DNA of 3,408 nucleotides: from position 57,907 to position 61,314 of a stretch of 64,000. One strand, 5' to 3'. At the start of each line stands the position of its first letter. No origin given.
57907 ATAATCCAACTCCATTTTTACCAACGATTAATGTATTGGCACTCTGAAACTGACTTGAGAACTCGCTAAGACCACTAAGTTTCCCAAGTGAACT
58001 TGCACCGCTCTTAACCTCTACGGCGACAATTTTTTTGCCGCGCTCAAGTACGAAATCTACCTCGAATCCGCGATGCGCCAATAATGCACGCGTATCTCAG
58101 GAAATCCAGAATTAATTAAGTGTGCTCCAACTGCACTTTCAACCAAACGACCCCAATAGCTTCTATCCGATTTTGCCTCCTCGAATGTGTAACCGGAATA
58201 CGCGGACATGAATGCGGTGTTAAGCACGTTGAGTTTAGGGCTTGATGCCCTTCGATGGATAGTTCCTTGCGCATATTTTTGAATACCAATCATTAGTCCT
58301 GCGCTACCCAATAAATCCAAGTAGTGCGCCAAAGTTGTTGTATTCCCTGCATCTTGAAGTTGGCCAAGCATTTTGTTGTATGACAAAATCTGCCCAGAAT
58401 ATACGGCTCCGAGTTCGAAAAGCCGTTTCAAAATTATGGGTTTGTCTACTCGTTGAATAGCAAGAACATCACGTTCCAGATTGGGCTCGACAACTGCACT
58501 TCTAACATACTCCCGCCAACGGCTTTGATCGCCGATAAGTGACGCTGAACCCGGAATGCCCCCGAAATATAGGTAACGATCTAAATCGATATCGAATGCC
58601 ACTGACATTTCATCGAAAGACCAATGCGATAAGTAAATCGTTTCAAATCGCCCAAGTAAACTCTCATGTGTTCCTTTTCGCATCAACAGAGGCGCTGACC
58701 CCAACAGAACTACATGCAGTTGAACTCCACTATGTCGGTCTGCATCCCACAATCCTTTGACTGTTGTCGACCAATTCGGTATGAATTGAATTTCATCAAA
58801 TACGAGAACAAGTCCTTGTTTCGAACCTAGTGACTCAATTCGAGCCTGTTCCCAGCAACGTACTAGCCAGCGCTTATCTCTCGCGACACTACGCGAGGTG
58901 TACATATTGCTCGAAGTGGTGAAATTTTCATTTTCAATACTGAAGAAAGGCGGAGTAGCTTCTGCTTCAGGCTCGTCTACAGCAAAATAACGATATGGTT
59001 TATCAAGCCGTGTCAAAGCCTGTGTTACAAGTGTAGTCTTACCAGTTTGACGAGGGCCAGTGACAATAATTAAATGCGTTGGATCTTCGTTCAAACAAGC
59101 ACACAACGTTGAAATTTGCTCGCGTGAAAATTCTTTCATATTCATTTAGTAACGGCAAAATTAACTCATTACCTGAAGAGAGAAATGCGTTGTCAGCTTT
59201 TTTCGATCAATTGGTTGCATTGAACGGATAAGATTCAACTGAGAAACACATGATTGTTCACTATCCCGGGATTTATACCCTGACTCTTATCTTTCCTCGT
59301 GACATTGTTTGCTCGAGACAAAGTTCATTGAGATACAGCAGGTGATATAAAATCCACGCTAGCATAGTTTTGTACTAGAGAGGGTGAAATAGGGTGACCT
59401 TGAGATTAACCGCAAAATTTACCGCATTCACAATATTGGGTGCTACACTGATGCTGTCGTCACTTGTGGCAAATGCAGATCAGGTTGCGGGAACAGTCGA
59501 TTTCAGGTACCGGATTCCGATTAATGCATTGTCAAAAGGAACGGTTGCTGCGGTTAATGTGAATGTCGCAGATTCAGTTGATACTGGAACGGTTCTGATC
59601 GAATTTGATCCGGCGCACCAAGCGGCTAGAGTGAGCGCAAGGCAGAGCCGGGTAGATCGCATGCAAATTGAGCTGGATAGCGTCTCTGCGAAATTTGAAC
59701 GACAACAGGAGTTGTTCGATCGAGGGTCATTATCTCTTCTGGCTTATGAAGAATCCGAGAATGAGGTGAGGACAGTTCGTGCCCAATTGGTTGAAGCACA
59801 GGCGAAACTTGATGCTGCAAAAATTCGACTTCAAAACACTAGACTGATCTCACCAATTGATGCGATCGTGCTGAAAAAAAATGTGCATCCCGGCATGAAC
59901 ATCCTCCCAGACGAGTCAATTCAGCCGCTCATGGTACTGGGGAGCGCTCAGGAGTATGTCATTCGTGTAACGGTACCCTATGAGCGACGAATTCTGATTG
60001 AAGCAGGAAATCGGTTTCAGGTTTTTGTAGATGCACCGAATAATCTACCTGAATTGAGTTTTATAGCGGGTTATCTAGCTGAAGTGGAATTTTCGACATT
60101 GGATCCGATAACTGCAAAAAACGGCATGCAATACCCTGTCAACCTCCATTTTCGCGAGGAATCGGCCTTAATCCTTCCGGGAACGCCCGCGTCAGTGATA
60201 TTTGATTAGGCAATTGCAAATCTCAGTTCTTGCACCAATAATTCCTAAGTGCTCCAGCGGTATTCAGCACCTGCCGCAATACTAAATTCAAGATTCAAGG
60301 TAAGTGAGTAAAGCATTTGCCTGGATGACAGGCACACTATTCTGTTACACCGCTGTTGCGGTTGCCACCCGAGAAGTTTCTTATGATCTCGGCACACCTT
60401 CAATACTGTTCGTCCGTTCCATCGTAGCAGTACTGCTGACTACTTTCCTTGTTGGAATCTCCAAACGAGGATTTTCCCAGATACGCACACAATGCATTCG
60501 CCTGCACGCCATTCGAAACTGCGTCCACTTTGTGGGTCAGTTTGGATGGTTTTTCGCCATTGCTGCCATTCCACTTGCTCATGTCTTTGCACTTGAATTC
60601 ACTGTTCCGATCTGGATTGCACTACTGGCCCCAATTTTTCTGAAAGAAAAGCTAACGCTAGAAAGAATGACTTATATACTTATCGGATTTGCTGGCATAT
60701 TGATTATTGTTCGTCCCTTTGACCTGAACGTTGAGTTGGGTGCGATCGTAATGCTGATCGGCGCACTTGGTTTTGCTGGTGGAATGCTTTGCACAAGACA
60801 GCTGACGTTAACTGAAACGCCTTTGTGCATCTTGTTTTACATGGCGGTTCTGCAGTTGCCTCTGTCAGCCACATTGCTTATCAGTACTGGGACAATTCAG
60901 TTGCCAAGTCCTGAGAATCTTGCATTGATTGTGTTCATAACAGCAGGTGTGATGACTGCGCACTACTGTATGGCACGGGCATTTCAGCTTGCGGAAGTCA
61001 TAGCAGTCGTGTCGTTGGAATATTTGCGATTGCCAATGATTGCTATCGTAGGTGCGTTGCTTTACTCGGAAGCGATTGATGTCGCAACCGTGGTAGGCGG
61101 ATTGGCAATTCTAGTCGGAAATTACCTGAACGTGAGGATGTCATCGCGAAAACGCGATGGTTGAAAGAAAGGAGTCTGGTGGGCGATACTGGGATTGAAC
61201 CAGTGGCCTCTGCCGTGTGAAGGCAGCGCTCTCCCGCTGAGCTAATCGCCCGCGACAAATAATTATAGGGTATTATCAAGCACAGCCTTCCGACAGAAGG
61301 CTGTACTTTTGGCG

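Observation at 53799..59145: Two-gene ATPase-nuclease unit: a NACHT NTPase with a C-terminal PD-(D/E)xK module, coupled to a DUF4143 AAA ATPase (candidate undescribed defence system)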

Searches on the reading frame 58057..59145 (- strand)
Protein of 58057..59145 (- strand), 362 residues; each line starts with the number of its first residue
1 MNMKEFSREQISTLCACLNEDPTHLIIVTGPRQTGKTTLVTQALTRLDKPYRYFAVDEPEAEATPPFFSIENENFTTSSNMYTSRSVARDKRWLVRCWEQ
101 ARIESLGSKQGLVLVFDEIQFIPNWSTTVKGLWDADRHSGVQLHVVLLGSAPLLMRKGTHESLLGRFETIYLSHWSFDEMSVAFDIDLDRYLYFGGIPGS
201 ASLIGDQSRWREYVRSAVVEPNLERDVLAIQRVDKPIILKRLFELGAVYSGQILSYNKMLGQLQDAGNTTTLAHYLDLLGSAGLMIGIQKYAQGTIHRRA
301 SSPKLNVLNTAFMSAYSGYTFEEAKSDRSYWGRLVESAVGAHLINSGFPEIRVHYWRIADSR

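Call 5: search_protein_families(library=pfam, proteins=[window:58057-59145:-], max_evalue=0.1)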
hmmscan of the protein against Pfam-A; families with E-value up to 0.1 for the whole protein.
window:58057-59145:- (362 aa): 15 families
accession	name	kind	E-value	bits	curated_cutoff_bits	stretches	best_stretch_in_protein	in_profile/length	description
PF13173.12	AAA_14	-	3.6e-22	79.2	27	1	24-180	3-128/129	AAA domain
PF13635.12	DUF4143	-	1.6e-16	60.9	28.1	1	224-360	1-137/160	Domain of unknown function (DUF4143)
PF13191.12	AAA_16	-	1.7e-07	32.3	32.6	1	8-62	6-63/167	AAA ATPase domain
PF13401.12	AAA_22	-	2e-06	28.6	27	1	25-151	7-124/130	AAA domain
PF01637.24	ATPase_2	-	5.2e-06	26.9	33.2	1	10-153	7-159/225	ATPase domain predominantly from Archaea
PF00437.27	T2SSE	-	0.0048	16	24.9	1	12-56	132-175/370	Type II/IV secretion system protein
PF10443.15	RNA12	-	0.01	15.1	27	1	9-46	3-41/429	RNA12 protein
PF03266.21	NTPase_1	-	0.036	14.3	23.9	1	26-49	2-25/168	NTPase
PF25199.1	nSTAND_NTPase5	-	0.04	14.2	34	0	13-67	31-87/145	Novel STAND NTPase 5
PF00004.35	AAA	-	0.042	14.8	21.2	1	26-120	1-67/131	ATPase family associated with various cellular activities (AAA)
PF07728.20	AAA_5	-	0.057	13.9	22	0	26-124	2-81/139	AAA domain (dynein-related subfamily)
PF05621.17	TniB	-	0.058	13.3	22.4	0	11-176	23-188/189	Bacterial TniB protein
PF03205.20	MobB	-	0.063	13.6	26.6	0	26-48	2-24/133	Molybdopterin guanine dinucleotide synthesis protein B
PF07931.18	CPT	-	0.063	13.5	22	0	24-125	2-95/172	Chloramphenicol phosphotransferase-like protein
PF14516.12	AAA_35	-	0.095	11.9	27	0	8-48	16-56/331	AAA-like domain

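Call 6: search_protein_families(library=padloc, proteins=[window:58057-59145:-], max_evalue=0.1)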
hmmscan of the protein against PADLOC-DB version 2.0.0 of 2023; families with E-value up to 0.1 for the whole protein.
window:58057-59145:- (362 aa): 11 families
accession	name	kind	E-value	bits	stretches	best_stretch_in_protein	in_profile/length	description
PDLC04791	PDC-S01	-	3.9e-136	451.8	1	6-357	2-328/395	-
PDLC04790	PDC-S01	-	3.5e-34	116.3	3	193-360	179-345/422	-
PDLC04789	PDC-S01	-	5.7e-27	92.7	2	103-293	67-251/375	-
PDLC04787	PDC-S01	-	1.5e-24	84.6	1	4-358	9-335/412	-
PDLC04786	PDC-S01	-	3.9e-10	37.1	2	6-183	3-156/439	-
PDLC04788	PDC-S01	-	4.8e-10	36.9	2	6-179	2-149/448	-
PDLC04984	PDC-S27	-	7.5e-06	23.1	1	9-179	9-180/474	-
PDLC04792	PDC-S01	-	1.3e-05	21.9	1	11-139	7-115/452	-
PDLC04985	PDC-S27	-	0.0023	14.9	1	8-122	10-112/484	-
PDLC04476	PDC-M16A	-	0.062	9.7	1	9-55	11-57/691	-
PDLC02914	ATPase-Toprim_I-B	-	0.067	10.4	1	10-53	12-54/443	-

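Call 7: search_protein_families(library=ncbifam, proteins=[window:58057-59145:-], max_evalue=0.01)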
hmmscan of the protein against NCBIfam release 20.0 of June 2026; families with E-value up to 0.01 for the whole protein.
window:58057-59145:- (362 aa): 0 families

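Call 73: list_cluster_members(proteins=[P0001, window:58057-59145:-, window:51245-53677:-])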
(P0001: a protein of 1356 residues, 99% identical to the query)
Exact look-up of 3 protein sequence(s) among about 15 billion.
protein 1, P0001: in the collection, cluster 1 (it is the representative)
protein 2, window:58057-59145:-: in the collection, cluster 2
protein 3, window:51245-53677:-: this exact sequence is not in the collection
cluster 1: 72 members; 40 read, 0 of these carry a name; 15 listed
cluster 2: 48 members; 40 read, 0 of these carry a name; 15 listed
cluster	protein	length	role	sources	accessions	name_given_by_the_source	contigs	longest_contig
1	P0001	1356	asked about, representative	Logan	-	-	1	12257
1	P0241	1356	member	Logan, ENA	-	-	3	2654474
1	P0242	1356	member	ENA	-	-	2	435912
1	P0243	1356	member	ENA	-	-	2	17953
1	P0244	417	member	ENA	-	-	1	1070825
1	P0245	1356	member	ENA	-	-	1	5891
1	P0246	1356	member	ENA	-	-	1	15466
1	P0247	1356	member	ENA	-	-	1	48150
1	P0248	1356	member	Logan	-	-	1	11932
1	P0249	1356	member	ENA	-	-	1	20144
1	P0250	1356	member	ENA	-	-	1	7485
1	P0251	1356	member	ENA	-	-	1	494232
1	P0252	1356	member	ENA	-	-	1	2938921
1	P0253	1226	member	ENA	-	-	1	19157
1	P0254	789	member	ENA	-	-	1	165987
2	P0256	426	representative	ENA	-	-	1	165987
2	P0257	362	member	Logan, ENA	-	-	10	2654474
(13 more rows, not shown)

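Call 74: find_encoding_contigs(protein=window:58057-59145:-, flank=3000, max_places=6)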
Protein window:58057-59145:- (362 aa): 1 contig read that carries it; 1 place shown.
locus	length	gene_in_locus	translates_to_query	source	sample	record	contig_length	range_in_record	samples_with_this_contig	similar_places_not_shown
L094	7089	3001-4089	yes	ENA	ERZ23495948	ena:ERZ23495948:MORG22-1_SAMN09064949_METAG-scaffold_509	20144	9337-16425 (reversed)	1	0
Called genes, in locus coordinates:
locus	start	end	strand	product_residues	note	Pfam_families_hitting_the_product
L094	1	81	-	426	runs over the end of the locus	PF07690:MFS_1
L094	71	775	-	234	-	PF00702:Hydrolase, PF13419:HAD_2 (weak)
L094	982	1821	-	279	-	PF00892:EamA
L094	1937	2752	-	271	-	-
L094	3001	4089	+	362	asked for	PF01637:ATPase_2 (weak), PF13191:AAA_16 (weak), PF13173:AAA_14, PF13401:AAA_22 (weak), PF13635:DUF4143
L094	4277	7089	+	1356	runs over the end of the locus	PF28130:DUF8371 (weak)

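Call 84: search_protein_families(library=phrogs, proteins=[P0256], max_evalue=0.001)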
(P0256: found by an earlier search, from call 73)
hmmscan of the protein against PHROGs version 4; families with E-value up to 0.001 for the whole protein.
P0256 (426 aa): 0 families

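Call 92: search_protein_families(library=ncbifam, proteins=[L095:3284-7306:+, L096:7258-11310:+], max_evalue=0.00001)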
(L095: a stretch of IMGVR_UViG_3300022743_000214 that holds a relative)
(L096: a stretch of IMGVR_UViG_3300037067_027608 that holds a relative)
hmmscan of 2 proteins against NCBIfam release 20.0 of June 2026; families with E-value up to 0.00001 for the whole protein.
L095:3284-7306:+ (1340 aa): 2 families
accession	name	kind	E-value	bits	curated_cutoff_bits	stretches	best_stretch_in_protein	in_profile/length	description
NF058535.1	antiphage_EruA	equivalog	0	1031.9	1000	1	25-1337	17-1318/1318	NACHT domain-containing antiphage protein EruA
NF058534.1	antiphage_HyoA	equivalog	1.1e-35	122.6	1200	2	140-1012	201-1090/1430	NACHT domain-containing antiphage protein HyoA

L096:7258-11310:+ (1350 aa): 2 families
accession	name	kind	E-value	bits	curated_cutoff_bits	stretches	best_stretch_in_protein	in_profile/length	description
NF058535.1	antiphage_EruA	equivalog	0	1040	1000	1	8-1342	1-1318/1318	NACHT domain-containing antiphage protein EruA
NF058534.1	antiphage_HyoA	equivalog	1.5e-39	135.4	1200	1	137-1323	198-1401/1430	NACHT domain-containing antiphage protein HyoA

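Call 95: search_protein_families(library=ncbifam, proteins=[P0256, L095:2027-3283:+, L096:5995-7254:+], max_evalue=1)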
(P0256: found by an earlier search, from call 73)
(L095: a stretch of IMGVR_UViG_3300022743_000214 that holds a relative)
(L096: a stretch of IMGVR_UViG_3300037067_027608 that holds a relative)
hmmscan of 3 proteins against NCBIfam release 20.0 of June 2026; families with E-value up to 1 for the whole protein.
P0256 (426 aa): 15 families
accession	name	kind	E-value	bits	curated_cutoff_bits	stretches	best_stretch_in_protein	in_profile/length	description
NF011273.0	PRK14680.1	equivalog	2.8e-05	24.1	199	1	332-384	9-60/134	hypothetical protein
NF009154.0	PRK12497.3-3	equivalog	2.8e-05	24.1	109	1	324-383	5-63/123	YraN family protein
NF011281.0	PRK14689.1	equivalog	0.0025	17.8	122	1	327-397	6-75/128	hypothetical protein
NF009151.0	PRK12497.1-5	equivalog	0.0078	16.5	124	1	328-383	13-67/126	YraN family protein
NF011270.0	PRK14677.1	equivalog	0.013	15.8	124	1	341-386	13-57/108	hypothetical protein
NF011271.0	PRK14678.1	equivalog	0.019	14.9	172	1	331-380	8-56/120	hypothetical protein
TIGR02533.1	type_II_gspE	equivalog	0.021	13.5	630.25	1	16-52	236-272/486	type II secretion system ATPase GspE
NF011268.0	PRK14675.1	equivalog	0.03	14.3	180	1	323-381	4-61/127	hypothetical protein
NF009150.0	PRK12497.1-3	equivalog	0.036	14.1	81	1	329-380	6-56/118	YraN family protein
TIGR00176.1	mobB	equivalog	0.074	13.1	76.2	1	26-48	2-24/155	molybdopterin-guanine dinucleotide biosynthesis protein B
TIGR00252.1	TIGR00252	hypoth_equivalog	0.09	12.7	69.05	1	332-385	10-62/123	YraN family protein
NF007755.0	PRK10436.1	equivalog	0.11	11.1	617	1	10-51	207-247/465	type II secretion system protein GspE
NF011269.0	PRK14676.1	equivalog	0.13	12.5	190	1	331-383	9-60/117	hypothetical protein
TIGR02538.1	type_IV_pilB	equivalog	0.22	10.1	675.65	1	6-51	300-344/564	type IV-A pilus assembly ATPase PilB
TIGR02640.1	gas_vesic_GvpN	equivalog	0.23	10.9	266.8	1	26-119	24-114/262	gas vesicle protein GvpN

L095:2027-3283:+ (418 aa): 2 families
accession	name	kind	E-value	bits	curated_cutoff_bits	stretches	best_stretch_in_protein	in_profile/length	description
NF009154.0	PRK12497.3-3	equivalog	0.0053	16.8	109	1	316-373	4-60/123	YraN family protein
NF011269.0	PRK14676.1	equivalog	0.071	13.3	190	1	346-379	30-63/117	hypothetical protein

L096:5995-7254:+ (419 aa): 4 families
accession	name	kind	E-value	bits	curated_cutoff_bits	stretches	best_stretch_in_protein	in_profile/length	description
TIGR03771.1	anch_rpt_ABC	equivalog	0.039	13.7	268.8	1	21-81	8-62/223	anchored repeat-type ABC transporter ATP-binding subunit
TIGR00176.1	mobB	equivalog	0.073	13.1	76.2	1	24-53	3-32/155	molybdopterin-guanine dinucleotide biosynthesis protein B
TIGR02858.1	spore_III_AA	equivalog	0.073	12.3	281.3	1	23-44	116-137/272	stage III sporulation protein AA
NF003006.0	PRK03817.1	equivalog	0.1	11.6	443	1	91-157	39-106/352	galactokinase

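Call 96: search_protein_families(library=padloc, proteins=[P0256, L095:2027-3283:+, L096:5995-7254:+, L095:3284-7306:+], max_evalue=0.00001)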
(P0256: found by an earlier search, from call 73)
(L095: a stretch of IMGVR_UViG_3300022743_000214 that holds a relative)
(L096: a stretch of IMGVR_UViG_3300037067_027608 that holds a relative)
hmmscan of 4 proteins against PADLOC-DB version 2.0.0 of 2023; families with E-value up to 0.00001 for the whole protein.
P0256 (426 aa): 7 families
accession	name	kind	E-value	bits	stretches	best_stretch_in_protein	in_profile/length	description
PDLC04791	PDC-S01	-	5.7e-159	527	1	3-425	1-394/395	-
PDLC04790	PDC-S01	-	2.1e-44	149.9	3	194-400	180-388/422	-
PDLC04789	PDC-S01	-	5.8e-33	112.4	2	100-409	64-367/375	-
PDLC04787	PDC-S01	-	1.2e-30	104.7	1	3-380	6-357/412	-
PDLC04786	PDC-S01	-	3.5e-19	66.9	1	260-408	259-412/439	-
PDLC04788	PDC-S01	-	1e-18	65.5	1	190-401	182-401/448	-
PDLC04792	PDC-S01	-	3e-12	43.9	0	326-383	331-387/452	-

L095:2027-3283:+ (418 aa): 7 families
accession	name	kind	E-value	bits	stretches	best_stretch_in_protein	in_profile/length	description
PDLC04791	PDC-S01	-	6.4e-165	546.6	1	3-417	1-394/395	-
PDLC04790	PDC-S01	-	1.2e-44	150.8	2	102-391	74-387/422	-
PDLC04789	PDC-S01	-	1.7e-32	110.9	1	5-396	2-362/375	-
PDLC04787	PDC-S01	-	1.2e-31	108.1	1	5-371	11-355/412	-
PDLC04788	PDC-S01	-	1e-18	65.5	1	180-397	180-405/448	-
PDLC04786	PDC-S01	-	5.2e-18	63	1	179-394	186-406/439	-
PDLC04792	PDC-S01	-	2.3e-13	47.5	1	318-387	330-398/452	-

L096:5995-7254:+ (419 aa): 7 families
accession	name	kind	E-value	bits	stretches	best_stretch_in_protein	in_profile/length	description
PDLC04791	PDC-S01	-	4.4e-162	537.3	1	1-418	1-394/395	-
PDLC04790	PDC-S01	-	3.9e-44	149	1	107-388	81-383/422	-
PDLC04789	PDC-S01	-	3.3e-35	119.8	1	95-396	65-361/375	-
PDLC04787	PDC-S01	-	5.8e-33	112.3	1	21-373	28-356/412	-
PDLC04788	PDC-S01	-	4.9e-19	66.6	1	181-397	179-404/448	-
PDLC04786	PDC-S01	-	1e-18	65.4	1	176-397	181-408/439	-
PDLC04792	PDC-S01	-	7e-10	36.1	0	322-387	333-398/452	-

L095:3284-7306:+ (1340 aa): 0 families

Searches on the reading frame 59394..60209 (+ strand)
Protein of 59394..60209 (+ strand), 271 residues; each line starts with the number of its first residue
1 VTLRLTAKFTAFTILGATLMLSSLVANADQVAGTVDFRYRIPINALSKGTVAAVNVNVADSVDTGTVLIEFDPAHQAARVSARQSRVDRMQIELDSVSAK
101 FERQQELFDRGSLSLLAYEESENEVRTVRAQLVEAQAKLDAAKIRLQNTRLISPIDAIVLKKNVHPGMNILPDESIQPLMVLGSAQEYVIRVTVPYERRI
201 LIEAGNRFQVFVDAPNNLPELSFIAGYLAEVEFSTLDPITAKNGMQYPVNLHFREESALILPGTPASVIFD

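Call 7: search_protein_families(library=ncbifam, proteins=[window:59394-60209:+], max_evalue=0.01)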
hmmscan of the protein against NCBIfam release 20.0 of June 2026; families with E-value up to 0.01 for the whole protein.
window:59394-60209:+ (271 aa): 19 families
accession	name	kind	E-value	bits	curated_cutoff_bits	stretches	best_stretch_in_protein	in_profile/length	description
TIGR01730.1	RND_mfp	subfamily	1.7e-25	89.7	94.9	1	25-268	11-242/322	efflux RND transporter periplasmic adaptor subunit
TIGR00999.1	8a0102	subfamily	8.1e-12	44.8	319.3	1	60-213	2-154/271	CzcB/NccB family metal efflux transporter periplasmic adaptor subunit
NF007132.1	PRK09578.1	equivalog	7.6e-11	41.4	512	1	32-166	57-191/396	MexX/AxyX family multidrug efflux RND transporter periplasmic adaptor subunit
NF002939.0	PRK03598.1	equivalog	2.6e-10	40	393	1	114-176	170-232/332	secretion protein HlyD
TIGR00998.1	8a0101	subfamily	1.2e-08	34.3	390.8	1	130-187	186-240/334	EmrA/EmrK family multidrug efflux transporter periplasmic adaptor subunit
NF007850.1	PRK10559.1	equivalog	5.1e-08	32.4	400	1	48-170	48-169/303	p-hydroxybenzoic acid efflux pump subunit AaeA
NF045904.1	RND-peri-MexE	equivalog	5.1e-08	32.2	714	1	22-171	45-194/390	multidrug efflux RND transporter periplasmic adaptor subunit MexE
NF008589.1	PRK11556.1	equivalog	1.2e-07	31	391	1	33-195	77-238/392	MdtA/MuxA family multidrug efflux RND transporter periplasmic adaptor subunit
TIGR02971.1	heterocyst_DevB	subfamily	4e-07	29.7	129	1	72-187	129-239/327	ABC exporter membrane fusion protein, DevB family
NF007785.0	PRK10476.1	equivalog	4e-07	29.2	376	1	125-179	185-239/347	multidrug transporter subunit MdtN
NF033138.2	RND-peri-MexC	equivalog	1.3e-06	27.9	625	1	43-161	66-184/375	MexC family multidrug efflux RND transporter periplasmic adaptor subunit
NF008606.0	PRK11578.1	equivalog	2.2e-06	27.1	342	1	32-169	53-204/371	macrolide transporter subunit MacA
TIGR01843.1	type_I_hlyD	subfamily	2.4e-06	26.8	208.65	1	40-105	43-108/422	HlyD family type I secretion periplasmic adaptor subunit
NF011604.1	PRK15030.1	equivalog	2.8e-06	26.6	765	1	46-168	71-193/397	multidrug efflux RND transporter periplasmic adaptor subunit AcrA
NF007362.0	PRK09859.1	equivalog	3.1e-06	26.6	738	1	48-168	69-189/385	multidrug transporter subunit MdtE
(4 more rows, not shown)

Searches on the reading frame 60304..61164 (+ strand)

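Call 7: search_protein_families(library=ncbifam, proteins=[window:60304-61164:+], max_evalue=0.01)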
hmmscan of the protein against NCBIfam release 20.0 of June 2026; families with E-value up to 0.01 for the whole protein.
window:60304-61164:+ (286 aa): 3 families
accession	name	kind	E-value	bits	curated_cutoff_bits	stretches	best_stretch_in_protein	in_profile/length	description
TIGR00950.1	2A78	equivalog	1.5e-10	40.9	230.2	1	20-272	7-262/264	carboxylate/amino acid/amine transporter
NF050091.1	ArAmAcExpYddG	equivalog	2.2e-05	24.1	300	1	45-181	44-187/285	aromatic amino acid exporter YddG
TIGR03340.1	phn_DUF6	hypoth_equivalog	0.00011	21.9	288.15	1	33-272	29-277/281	phosphonate utilization associated putative membrane protein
